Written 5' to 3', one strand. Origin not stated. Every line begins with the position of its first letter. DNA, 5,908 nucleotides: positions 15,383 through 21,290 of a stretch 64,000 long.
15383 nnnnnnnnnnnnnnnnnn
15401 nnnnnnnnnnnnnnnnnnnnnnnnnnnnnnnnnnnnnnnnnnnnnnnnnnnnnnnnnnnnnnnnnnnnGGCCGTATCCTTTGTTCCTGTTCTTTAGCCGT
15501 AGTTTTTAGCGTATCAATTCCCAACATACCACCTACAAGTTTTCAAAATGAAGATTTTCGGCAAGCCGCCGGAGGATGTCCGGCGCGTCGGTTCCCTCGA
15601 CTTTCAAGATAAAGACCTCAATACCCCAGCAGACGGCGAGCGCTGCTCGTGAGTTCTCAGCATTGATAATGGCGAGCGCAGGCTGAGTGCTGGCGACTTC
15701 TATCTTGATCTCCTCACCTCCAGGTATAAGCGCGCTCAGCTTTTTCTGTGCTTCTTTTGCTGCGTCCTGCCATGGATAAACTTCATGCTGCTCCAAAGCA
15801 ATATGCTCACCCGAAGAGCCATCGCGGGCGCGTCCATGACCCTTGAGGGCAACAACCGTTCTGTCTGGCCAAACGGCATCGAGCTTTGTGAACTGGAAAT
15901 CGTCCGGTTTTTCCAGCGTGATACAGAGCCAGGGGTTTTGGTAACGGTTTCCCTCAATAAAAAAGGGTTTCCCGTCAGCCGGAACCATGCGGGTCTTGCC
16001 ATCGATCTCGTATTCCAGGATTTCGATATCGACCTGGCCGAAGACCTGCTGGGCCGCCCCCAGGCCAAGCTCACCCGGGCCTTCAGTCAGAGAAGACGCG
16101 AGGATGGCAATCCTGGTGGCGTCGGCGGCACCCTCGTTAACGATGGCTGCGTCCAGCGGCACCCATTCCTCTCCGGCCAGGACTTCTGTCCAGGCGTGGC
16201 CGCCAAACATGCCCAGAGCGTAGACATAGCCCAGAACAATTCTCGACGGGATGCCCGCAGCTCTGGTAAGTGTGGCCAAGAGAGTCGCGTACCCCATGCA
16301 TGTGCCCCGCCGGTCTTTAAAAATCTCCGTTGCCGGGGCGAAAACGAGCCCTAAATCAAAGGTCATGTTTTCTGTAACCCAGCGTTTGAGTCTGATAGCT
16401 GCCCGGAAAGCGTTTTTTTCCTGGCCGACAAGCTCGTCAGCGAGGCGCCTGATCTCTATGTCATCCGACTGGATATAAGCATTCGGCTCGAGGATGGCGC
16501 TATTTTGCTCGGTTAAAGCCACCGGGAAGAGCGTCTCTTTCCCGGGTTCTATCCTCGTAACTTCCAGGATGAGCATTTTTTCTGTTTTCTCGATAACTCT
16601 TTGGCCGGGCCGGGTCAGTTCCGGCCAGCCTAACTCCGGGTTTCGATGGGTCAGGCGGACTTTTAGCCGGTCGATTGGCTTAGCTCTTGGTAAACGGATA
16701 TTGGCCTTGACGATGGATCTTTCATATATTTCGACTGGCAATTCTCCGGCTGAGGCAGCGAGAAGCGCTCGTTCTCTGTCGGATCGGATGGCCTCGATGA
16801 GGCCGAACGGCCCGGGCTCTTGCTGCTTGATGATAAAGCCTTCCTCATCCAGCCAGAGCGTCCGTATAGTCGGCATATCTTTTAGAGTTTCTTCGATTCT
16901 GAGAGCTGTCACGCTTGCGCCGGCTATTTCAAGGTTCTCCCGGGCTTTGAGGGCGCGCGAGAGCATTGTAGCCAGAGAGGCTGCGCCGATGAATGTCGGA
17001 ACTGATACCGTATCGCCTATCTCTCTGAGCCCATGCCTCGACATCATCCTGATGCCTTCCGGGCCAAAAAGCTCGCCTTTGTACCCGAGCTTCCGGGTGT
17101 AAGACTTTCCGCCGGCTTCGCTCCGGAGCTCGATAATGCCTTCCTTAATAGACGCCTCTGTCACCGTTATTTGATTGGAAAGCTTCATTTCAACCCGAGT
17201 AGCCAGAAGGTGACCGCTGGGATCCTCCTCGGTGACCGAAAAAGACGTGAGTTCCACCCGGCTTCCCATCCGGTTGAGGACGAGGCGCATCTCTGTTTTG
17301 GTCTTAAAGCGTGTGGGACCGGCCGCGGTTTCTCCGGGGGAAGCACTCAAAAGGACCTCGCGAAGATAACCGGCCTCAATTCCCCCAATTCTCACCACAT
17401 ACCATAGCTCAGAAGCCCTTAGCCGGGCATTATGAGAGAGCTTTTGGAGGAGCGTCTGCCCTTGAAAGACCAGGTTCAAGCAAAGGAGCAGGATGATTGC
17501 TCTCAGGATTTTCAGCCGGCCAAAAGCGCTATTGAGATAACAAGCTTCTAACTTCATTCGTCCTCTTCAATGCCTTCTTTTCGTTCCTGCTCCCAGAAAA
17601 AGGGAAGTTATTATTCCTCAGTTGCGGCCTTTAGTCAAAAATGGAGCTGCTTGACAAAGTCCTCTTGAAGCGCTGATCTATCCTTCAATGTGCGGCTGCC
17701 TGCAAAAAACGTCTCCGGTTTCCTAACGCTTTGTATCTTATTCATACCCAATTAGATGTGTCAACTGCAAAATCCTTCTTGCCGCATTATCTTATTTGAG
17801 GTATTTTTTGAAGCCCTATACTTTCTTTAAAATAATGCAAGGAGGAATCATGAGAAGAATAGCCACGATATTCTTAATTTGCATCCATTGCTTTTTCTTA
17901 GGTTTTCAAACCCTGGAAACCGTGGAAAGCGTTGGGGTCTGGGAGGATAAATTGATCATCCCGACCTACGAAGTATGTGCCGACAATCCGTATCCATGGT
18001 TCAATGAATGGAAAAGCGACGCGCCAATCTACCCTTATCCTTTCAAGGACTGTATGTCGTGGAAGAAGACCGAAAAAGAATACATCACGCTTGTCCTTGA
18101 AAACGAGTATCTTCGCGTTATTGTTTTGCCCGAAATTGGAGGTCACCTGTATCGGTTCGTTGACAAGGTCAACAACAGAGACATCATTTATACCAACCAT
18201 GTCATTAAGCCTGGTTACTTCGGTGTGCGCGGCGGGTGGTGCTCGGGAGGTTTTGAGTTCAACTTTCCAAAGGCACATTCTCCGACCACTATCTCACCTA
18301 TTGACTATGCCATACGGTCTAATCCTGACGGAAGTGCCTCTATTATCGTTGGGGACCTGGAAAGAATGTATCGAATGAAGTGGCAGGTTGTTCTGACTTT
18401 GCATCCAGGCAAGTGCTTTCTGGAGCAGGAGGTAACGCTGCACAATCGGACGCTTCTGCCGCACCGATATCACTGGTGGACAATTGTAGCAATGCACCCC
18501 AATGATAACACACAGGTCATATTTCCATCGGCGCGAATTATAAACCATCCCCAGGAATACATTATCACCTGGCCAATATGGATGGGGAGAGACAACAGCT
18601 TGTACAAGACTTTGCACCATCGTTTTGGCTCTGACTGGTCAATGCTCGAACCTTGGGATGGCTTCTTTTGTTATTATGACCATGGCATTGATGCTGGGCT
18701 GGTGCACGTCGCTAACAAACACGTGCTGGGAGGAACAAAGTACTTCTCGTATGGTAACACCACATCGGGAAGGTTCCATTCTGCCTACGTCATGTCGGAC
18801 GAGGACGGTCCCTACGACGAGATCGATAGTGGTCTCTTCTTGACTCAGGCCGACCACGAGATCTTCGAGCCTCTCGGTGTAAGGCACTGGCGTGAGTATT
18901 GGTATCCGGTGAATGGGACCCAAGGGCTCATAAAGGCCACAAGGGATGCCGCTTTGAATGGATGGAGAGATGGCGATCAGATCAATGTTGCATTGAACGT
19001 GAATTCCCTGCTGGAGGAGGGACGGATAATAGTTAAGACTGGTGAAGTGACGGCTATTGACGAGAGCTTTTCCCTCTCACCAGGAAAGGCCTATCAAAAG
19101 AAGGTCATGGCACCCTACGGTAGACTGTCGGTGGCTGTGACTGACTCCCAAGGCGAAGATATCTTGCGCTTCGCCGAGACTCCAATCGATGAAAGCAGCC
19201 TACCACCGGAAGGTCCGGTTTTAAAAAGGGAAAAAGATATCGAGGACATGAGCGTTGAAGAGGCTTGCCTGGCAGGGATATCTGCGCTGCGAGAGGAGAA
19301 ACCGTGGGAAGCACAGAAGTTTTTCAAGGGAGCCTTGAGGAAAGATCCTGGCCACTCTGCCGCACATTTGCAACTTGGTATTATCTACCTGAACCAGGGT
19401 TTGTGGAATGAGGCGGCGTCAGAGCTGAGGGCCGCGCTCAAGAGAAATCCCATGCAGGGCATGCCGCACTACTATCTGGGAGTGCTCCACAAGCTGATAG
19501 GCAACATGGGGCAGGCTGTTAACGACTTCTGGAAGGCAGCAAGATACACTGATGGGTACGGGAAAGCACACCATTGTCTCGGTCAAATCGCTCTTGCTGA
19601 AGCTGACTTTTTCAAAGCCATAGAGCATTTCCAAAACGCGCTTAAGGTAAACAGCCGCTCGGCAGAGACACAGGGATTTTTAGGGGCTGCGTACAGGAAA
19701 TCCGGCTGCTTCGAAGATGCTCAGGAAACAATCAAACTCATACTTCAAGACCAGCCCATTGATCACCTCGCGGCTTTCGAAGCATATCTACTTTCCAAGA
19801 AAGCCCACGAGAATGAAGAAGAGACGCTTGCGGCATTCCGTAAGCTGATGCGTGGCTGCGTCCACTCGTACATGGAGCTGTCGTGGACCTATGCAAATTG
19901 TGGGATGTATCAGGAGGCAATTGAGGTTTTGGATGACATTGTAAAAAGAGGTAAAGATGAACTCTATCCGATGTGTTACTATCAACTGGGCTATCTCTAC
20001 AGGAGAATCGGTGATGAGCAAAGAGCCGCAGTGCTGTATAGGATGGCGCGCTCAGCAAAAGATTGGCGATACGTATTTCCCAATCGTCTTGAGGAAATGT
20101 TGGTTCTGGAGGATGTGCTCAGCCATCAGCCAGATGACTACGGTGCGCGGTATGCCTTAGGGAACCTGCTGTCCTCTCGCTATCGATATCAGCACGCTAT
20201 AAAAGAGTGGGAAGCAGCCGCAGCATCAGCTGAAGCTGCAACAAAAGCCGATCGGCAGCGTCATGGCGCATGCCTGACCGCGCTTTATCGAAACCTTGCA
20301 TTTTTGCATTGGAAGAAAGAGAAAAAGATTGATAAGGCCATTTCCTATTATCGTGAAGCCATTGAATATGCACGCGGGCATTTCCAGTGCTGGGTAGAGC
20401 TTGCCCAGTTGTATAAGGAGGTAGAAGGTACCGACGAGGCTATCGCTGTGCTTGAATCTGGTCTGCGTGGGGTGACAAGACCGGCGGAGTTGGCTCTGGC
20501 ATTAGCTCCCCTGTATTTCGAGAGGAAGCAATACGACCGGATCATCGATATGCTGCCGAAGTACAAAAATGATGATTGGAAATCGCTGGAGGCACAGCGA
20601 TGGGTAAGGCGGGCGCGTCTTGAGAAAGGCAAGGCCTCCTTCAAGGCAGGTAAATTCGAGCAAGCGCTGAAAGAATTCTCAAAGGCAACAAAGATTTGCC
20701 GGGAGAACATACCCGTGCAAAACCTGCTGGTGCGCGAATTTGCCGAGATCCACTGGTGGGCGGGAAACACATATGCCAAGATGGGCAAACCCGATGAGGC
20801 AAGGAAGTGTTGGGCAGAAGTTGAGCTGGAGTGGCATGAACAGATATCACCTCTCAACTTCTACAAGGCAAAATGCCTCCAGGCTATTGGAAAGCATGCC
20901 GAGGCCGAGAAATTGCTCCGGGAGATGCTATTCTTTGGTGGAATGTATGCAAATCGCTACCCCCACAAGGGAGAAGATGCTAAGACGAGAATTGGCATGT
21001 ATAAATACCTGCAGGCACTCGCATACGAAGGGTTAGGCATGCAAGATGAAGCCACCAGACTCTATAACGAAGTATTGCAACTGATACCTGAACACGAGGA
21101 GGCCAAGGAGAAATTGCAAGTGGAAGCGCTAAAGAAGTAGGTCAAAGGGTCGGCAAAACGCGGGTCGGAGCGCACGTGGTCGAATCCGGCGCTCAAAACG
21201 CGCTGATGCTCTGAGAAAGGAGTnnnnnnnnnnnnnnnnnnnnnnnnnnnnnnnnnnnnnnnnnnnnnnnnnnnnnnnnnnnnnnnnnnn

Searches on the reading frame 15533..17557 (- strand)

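Call 9: search_protein_families(library=pfam, proteins=[window:15533-17557:-])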
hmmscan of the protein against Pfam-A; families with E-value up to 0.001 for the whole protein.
window:15533-17557:- (674 aa): 2 families
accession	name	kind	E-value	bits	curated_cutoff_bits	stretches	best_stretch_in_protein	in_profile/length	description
PF01841.26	Transglut_core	-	2e-21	76.7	23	1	371-470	2-108/108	Transglutaminase-like superfamily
PF13471.12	Transglut_core3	-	1.7e-05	25.1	26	1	416-459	55-97/117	Transglutaminase-like superfamily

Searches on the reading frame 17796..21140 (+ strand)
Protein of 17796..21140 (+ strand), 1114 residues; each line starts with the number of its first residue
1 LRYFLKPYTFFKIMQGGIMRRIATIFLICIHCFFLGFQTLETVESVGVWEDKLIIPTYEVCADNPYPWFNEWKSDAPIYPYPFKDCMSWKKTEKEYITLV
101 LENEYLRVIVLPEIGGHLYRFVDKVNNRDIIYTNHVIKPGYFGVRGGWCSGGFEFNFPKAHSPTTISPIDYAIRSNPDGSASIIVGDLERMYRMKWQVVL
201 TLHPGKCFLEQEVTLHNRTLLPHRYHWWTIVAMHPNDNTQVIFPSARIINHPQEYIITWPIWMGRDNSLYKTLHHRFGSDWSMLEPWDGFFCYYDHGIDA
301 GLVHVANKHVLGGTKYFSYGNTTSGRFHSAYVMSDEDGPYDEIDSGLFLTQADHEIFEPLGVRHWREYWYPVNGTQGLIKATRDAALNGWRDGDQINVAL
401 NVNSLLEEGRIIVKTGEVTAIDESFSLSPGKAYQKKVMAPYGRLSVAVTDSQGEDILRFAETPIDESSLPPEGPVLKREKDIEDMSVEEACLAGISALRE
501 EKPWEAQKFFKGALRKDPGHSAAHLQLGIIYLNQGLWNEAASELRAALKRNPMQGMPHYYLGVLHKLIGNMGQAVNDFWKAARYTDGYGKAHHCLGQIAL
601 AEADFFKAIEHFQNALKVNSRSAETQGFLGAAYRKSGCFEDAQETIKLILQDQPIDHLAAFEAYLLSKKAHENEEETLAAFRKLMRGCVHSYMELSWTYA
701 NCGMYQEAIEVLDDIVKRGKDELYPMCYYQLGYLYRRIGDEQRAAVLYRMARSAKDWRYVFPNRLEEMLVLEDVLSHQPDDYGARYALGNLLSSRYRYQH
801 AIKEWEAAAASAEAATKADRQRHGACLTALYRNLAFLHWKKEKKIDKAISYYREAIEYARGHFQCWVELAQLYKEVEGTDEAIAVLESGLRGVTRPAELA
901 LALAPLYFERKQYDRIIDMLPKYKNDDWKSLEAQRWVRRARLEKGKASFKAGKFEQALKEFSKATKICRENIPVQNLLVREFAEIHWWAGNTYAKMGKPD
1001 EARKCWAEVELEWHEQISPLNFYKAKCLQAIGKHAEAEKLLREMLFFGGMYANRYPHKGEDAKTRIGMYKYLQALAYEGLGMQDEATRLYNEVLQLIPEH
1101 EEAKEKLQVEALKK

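Call 3: search_protein_families(library=pfam, proteins=[window:17796-21140:+])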
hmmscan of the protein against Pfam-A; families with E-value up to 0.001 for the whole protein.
window:17796-21140:+ (1114 aa): 19 families
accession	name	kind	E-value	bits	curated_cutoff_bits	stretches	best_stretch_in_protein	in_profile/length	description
PF17128.10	DUF5107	-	2.4e-54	184.8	24.4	1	76-372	4-310/310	Domain of unknown function (DUF5107)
PF07719.23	TPR_2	-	3.3e-33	111.5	27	0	522-552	2-32/34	Tetratricopeptide repeat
PF14559.12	TPR_19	-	5.3e-30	104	25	2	498-553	2-57/68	Tetratricopeptide repeat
PF00515.34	TPR_1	-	4.1e-23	80.6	27.8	0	942-971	5-34/34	Tetratricopeptide repeat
PF13428.12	TPR_14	-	4.4e-21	73.7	23.5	0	522-552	2-32/44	Tetratricopeptide repeat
PF13432.12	TPR_16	-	2e-18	66.9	32.7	2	493-552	3-62/65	Tetratricopeptide repeat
PF13431.12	TPR_17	-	1.5e-17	62.8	24.4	0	510-540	2-32/34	Tetratricopeptide repeat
PF13181.12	TPR_8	-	8.8e-16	57.1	25.7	0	834-860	7-32/34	Tetratricopeptide repeat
PF13424.12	TPR_12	-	2.2e-15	57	30.1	0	591-644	5-66/77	Tetratricopeptide repeat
PF13174.12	TPR_6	-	6.5e-12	45.7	26.3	0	523-552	2-31/33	Tetratricopeptide repeat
PF13414.12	TPR_11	-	3.3e-10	39.9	26.8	0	945-997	1-42/42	TPR repeat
PF25058.1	ARM_TT21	-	7.3e-08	33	27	0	823-934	23-131/155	Tetratricopeptide repeat protein 21 ARM repeat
PF12895.13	ANAPC3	-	1e-06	29.4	27.2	0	842-887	36-80/82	Anaphase-promoting complex, cyclosome, subunit 3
PF13176.12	TPR_7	-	1e-06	28.8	27.9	0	523-549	1-29/36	Tetratricopeptide repeat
PF25064.1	ARM_TT21_5th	-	5.4e-06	27.2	27.8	0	498-589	12-105/117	TT21 fifth ARM repeats domain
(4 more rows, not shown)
